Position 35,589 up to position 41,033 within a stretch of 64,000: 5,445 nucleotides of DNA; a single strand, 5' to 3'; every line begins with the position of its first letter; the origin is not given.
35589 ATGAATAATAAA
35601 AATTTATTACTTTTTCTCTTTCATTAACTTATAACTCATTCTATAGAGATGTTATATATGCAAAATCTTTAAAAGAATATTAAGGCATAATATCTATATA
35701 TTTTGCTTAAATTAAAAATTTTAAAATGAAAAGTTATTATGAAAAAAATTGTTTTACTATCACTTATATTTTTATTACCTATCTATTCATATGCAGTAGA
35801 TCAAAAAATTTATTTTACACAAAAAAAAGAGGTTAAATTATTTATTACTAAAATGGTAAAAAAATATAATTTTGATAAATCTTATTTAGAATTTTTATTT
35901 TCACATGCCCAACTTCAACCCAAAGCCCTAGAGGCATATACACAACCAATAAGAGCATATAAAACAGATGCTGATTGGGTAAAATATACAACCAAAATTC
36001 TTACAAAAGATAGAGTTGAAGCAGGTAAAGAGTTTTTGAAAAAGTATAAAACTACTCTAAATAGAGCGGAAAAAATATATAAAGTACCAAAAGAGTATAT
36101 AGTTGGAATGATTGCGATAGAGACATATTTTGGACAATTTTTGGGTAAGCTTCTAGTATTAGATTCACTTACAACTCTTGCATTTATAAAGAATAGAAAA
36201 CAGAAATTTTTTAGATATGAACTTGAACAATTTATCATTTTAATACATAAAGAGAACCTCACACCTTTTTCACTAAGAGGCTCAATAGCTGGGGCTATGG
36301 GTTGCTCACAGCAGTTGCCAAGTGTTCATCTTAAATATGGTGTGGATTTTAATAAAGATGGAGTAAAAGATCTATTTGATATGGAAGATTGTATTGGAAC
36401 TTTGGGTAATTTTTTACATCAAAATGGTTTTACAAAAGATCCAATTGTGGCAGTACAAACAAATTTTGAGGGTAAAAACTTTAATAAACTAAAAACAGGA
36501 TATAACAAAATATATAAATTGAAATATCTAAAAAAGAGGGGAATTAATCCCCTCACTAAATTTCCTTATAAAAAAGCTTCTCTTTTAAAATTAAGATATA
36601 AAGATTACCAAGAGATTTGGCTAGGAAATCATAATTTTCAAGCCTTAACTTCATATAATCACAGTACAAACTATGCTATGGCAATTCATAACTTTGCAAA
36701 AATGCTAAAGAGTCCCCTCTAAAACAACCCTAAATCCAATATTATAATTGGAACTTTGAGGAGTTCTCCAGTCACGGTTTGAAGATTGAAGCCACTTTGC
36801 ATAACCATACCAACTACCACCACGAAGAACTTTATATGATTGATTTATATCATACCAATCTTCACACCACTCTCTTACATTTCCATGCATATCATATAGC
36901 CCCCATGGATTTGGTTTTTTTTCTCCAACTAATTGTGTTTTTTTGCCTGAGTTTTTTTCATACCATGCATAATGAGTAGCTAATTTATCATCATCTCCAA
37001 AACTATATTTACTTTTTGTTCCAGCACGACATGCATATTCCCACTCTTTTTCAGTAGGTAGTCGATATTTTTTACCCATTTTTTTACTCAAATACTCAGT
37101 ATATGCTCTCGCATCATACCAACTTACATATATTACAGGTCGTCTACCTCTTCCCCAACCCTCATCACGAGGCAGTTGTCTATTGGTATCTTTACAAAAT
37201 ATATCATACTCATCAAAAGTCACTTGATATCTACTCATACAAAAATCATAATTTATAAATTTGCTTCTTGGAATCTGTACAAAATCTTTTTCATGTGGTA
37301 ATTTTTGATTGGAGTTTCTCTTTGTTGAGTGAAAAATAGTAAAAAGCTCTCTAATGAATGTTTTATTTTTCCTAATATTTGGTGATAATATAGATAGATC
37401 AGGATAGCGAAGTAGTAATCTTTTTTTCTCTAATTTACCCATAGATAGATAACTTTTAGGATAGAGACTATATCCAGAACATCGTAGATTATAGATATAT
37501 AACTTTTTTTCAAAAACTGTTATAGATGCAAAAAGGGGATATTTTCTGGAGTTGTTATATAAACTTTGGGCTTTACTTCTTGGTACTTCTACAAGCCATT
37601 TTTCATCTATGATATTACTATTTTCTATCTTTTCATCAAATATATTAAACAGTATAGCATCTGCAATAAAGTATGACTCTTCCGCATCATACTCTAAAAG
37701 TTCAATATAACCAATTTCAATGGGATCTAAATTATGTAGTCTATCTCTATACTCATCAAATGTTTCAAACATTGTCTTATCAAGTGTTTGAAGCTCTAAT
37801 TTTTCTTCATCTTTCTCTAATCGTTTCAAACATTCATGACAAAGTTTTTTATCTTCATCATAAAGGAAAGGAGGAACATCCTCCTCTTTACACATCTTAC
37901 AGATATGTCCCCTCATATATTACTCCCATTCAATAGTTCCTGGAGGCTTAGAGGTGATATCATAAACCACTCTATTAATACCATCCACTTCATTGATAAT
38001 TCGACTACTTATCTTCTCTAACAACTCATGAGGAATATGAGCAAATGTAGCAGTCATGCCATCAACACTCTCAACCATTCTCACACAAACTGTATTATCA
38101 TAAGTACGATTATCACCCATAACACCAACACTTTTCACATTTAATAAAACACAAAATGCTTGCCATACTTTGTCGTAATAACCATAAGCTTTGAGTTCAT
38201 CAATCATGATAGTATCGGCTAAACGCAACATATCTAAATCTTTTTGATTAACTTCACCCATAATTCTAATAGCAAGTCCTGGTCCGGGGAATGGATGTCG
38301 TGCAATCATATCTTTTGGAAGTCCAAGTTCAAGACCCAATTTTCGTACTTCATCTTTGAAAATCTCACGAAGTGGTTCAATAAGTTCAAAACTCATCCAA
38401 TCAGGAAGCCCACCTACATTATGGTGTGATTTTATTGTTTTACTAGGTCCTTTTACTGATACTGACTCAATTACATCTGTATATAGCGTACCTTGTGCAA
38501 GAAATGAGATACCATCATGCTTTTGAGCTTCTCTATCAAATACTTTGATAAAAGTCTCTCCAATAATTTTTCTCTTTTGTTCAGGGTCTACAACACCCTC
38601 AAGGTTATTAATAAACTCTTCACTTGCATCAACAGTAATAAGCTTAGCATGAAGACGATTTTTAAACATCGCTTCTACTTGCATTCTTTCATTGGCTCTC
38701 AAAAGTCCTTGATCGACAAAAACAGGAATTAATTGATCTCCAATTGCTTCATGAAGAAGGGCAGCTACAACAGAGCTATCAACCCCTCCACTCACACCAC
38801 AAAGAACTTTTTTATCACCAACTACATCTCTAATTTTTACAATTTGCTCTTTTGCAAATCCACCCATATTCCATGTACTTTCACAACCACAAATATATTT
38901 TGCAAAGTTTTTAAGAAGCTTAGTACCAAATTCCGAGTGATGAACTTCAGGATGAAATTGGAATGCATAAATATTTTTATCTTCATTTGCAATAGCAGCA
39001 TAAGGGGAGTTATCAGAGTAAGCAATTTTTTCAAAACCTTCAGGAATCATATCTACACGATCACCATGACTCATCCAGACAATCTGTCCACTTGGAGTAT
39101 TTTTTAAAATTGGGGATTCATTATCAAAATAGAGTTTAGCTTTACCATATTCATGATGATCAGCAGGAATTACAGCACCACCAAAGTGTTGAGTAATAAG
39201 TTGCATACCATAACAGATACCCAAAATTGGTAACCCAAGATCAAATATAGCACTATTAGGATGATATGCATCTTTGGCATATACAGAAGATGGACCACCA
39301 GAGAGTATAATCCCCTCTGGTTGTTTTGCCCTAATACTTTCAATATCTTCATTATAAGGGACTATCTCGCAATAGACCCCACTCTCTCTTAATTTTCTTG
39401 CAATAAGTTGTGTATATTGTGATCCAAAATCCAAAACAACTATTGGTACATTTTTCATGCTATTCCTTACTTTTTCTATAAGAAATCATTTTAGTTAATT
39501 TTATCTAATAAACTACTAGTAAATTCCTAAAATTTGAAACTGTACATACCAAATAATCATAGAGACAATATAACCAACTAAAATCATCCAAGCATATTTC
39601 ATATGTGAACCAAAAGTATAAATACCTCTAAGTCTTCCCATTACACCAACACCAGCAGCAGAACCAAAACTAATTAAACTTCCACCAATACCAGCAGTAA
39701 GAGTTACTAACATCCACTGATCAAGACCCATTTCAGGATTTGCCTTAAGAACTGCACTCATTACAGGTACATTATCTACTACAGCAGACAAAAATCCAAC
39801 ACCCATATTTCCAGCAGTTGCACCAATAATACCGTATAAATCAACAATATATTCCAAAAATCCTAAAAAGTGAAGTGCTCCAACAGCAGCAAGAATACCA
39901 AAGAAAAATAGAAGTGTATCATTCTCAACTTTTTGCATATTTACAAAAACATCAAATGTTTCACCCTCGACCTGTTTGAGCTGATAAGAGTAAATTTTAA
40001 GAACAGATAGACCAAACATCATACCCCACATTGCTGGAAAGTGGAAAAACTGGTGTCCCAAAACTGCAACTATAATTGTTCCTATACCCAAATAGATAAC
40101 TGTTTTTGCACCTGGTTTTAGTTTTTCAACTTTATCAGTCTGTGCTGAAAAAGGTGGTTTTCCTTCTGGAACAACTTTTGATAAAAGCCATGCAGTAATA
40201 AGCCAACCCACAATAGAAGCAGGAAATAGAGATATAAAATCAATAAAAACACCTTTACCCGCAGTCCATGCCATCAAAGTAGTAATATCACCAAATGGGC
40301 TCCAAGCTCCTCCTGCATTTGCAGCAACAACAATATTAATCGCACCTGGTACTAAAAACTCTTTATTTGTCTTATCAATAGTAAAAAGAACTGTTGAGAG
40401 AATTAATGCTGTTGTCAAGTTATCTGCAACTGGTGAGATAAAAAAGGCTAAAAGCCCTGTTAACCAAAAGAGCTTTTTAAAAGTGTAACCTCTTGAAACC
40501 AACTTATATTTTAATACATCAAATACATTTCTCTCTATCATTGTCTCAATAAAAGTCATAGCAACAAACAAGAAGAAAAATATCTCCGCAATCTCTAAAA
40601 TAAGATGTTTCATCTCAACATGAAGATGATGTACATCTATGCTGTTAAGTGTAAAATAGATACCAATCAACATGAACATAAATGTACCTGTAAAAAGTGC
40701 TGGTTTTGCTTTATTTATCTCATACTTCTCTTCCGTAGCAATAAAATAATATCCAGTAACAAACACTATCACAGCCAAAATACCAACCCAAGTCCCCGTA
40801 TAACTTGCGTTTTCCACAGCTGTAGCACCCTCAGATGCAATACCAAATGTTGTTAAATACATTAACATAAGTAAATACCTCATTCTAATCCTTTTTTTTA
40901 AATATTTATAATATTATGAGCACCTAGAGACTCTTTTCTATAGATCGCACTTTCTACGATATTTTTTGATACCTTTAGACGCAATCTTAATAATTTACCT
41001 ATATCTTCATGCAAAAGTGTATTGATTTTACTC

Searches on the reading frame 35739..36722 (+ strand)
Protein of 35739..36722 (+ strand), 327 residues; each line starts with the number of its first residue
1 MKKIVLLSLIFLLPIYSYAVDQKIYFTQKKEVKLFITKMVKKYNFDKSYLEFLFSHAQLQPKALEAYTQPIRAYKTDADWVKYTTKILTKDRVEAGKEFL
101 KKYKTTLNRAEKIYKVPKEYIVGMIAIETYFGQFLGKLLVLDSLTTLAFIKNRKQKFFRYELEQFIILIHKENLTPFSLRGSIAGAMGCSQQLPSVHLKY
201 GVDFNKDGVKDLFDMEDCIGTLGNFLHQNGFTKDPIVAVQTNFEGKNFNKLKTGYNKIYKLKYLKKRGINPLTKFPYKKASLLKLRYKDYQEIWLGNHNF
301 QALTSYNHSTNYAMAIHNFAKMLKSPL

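Call 26: search_protein_families(library=ncbifam, proteins=[window:35739-36722:+], max_evalue=0.00001)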
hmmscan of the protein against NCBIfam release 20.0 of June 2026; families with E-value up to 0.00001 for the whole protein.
window:35739-36722:+ (327 aa): 3 families
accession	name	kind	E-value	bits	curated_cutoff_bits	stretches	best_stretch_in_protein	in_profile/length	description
NF008029.0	PRK10760.1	equivalog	1e-78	264.9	449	1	22-323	50-353/359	lytic murein transglycosylase B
TIGR02282.1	MltB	equivalog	6e-76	255.4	281.4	1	34-322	2-289/290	lytic murein transglycosylase B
TIGR02283.1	MltB_2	subfamily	1.8e-43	148.9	248.45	1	77-324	52-299/300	lytic murein transglycosylase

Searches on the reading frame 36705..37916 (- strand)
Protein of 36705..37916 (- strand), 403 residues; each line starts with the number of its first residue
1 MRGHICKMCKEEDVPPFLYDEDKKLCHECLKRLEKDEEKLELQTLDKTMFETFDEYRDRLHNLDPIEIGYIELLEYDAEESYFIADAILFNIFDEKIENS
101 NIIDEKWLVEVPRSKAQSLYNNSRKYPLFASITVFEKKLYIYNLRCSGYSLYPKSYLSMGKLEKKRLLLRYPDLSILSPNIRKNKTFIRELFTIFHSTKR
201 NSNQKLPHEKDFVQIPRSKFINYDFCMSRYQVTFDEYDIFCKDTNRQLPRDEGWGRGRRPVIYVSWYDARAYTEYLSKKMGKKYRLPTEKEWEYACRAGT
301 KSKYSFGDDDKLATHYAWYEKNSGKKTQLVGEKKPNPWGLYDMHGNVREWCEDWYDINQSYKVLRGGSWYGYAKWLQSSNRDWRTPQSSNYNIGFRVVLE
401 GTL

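Call 26: search_protein_families(library=ncbifam, proteins=[window:36705-37916:-], max_evalue=0.00001)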
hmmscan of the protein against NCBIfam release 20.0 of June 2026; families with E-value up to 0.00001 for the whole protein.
window:36705-37916:- (403 aa): 8 families
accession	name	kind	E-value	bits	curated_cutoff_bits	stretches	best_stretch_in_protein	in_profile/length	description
NF051459.1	pyoverdine_PvdO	equivalog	1.6e-24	86.4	500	1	223-398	69-277/280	dihydropyoverdine dehydrogenase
TIGR03525.2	GldK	equivalog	3e-21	76.2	350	1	259-358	220-341/408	T9SS ring complex lipoprotein PorK/GldK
TIGR03440.2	egtB_TIGR03440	equivalog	1.4e-12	47.5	360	1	258-397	273-412/413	ergothioneine biosynthesis protein EgtB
TIGR02171.1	Fb_sc_TIGR02171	subfamily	8.4e-12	43.9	544.35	1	282-356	157-219/912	TIGR02171 family lipoprotein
NF041186.1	SenA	equivalog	2.4e-11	43.6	420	1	258-398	270-381/382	selenoneine synthase SenA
TIGR03524.1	GldJ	equivalog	1.5e-09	37.1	458.2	0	318-355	329-365/559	gliding motility lipoprotein GldJ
TIGR04344.1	ovoA_Nterm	equivalog_domain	1.2e-08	34.3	400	1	264-356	300-385/444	5-histidylcysteine sulfoxide synthase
TIGR03530.1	GldJ_short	equivalog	2.9e-07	29.7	382.9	0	358-398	349-389/396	gliding motility lipoprotein GldJ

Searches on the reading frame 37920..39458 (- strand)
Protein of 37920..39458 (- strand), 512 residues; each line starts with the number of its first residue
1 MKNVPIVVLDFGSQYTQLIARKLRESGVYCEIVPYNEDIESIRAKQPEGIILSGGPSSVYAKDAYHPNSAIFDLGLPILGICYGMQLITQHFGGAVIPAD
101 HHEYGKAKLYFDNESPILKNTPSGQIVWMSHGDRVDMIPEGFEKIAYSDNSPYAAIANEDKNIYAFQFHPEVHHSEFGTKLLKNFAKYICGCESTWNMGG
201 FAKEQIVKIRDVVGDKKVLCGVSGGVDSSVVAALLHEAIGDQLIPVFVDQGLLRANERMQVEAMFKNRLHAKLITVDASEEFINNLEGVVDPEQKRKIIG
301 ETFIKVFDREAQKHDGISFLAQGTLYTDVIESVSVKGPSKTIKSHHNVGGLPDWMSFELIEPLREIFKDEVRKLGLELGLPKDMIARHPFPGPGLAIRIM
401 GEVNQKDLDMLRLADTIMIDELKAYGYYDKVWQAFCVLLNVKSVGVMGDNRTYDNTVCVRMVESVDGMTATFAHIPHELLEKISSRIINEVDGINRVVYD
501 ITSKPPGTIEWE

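Call 26: search_protein_families(library=ncbifam, proteins=[window:37920-39458:-], max_evalue=0.00001)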
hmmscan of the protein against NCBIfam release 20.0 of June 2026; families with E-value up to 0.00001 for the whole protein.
window:37920-39458:- (512 aa): 28 families (the best 25 are shown)
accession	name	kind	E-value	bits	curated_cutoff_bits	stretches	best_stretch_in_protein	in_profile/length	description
NF000848.1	PRK00074.1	equivalog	4.5e-244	810.8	400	1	6-512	1-512/512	glutamine-hydrolyzing GMP synthase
TIGR00884.1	guaA_Cterm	equivalog_domain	1.8e-149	497.1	338.75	1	201-512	2-310/310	glutamine-hydrolyzing GMP synthase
TIGR00888.1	guaA_Nterm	equivalog_domain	5.5e-76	254.1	172.15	1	6-193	1-188/188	glutamine-hydrolyzing GMP synthase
NF001975.0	PRK00758.1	equivalog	1.2e-51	174.9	198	1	5-188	3-181/185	GMP synthase subunit A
NF011201.0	PRK14607.1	equivalog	6.3e-19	68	670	1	37-188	35-188/534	bifunctional anthranilate synthase component II/anthranilate phosphoribosyltransferase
NF009475.0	PRK12838.1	equivalog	8.7e-18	64.4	221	1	4-177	170-340/359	carbamoyl phosphate synthase small subunit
NF010081.0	PRK13566.1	equivalog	1.7e-16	59.7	645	1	3-188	528-719/729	anthranilate synthase component I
TIGR01368.1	CPSaseIIsmall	equivalog_domain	2.2e-16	59.8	307.35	1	4-176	176-345/361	glutamine-hydrolyzing carbamoyl-phosphate synthase small subunit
NF005458.0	PRK07053.1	equivalog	3e-16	59.5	250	1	23-184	23-192/234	glutamine amidotransferase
NF005799.0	PRK07649.1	equivalog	7e-16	58.3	327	1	38-187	33-186/195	aminodeoxychorismate/anthranilate synthase component II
NF006562.0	PRK09065.1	equivalog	3.2e-15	56.3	205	1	14-176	24-194/242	glutamine amidotransferase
NF005946.0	PRK08007.1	equivalog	4e-15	55.8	332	1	39-186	36-185/187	aminodeoxychorismate synthase component 2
NF006462.0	PRK08857.1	equivalog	4.3e-15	55.8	345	1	13-186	9-190/193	aminodeoxychorismate/anthranilate synthase component II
TIGR00566.1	trpG_papA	subfamily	4.3e-14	52.7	121.05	1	35-187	35-191/192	glutamine amidotransferase of anthranilate synthase or aminodeoxychorismate synthase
NF005849.0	PRK07765.1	equivalog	7.4e-14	51.5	308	1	22-194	19-196/219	aminodeoxychorismate/anthranilate synthase component II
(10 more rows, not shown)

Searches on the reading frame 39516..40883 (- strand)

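Call 26: search_protein_families(library=ncbifam, proteins=[window:39516-40883:-], max_evalue=0.00001)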
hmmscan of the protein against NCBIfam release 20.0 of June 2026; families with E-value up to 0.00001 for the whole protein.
window:39516-40883:- (455 aa): 2 families
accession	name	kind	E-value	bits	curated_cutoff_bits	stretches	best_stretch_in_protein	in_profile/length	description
NF038006.1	NhaD_1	equivalog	3.4e-109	365.5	80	2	57-304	2-245/405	sodium:proton antiporter NhaD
TIGR00775.1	NhaD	equivalog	2.8e-88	296.5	577.1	1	38-447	7-412/420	NhaD family Na+:H+ antiporter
